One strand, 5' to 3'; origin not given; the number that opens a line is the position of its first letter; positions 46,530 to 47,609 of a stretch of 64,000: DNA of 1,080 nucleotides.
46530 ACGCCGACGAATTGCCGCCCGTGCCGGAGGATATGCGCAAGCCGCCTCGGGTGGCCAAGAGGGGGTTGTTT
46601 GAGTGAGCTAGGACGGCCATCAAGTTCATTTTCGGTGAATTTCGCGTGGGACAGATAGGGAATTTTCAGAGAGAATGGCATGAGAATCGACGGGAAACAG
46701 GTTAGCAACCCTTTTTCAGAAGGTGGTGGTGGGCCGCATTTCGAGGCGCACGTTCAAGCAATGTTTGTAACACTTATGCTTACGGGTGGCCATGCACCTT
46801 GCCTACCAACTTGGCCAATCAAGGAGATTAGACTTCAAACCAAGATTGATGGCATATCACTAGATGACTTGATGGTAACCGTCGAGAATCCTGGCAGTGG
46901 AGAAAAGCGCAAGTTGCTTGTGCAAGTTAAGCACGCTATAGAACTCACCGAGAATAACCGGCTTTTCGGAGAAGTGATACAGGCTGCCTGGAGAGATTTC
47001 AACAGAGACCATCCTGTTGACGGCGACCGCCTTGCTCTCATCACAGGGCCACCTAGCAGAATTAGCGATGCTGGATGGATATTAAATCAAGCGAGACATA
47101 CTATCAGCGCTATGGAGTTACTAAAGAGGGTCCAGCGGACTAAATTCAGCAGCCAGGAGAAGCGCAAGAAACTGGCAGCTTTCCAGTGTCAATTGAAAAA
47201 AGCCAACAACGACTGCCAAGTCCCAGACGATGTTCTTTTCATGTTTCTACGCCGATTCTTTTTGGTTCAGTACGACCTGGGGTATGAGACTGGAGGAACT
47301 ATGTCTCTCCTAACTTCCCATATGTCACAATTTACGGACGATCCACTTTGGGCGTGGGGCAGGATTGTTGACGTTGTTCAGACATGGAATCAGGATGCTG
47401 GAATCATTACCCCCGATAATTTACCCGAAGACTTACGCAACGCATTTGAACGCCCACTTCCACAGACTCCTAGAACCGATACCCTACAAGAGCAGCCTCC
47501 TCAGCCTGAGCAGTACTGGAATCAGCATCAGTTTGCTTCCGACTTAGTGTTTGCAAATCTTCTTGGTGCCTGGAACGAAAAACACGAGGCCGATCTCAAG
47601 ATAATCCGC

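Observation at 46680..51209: Low-GC three-gene cassette: restriction-fold-headed helical protein + coupled helical partner + minimal SMODS/CD-NTase-like nucleotidyltransferase (candidate undescribed defence/signalling system)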

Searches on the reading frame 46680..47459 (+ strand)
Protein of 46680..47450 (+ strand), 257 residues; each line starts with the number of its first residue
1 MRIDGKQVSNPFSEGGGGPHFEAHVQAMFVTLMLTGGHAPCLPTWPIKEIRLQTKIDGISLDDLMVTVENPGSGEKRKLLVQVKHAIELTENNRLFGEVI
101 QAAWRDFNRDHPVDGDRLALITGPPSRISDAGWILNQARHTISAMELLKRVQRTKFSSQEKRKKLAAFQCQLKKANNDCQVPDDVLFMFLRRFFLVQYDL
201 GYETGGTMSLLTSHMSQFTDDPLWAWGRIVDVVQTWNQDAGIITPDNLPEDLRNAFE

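Call 55: search_protein_families(library=pfam, proteins=[window:46680-47450:+], max_evalue=0.01)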
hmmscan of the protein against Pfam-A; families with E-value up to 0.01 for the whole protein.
window:46680-47450:+ (257 aa): 0 families

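Call 80: search_solved_structures(query=A7, max_evalue=10, show_alignments=2)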
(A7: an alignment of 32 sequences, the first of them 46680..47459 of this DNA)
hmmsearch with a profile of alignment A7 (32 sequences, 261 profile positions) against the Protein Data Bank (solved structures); distinct sequences matched with E-value up to 10: 0.
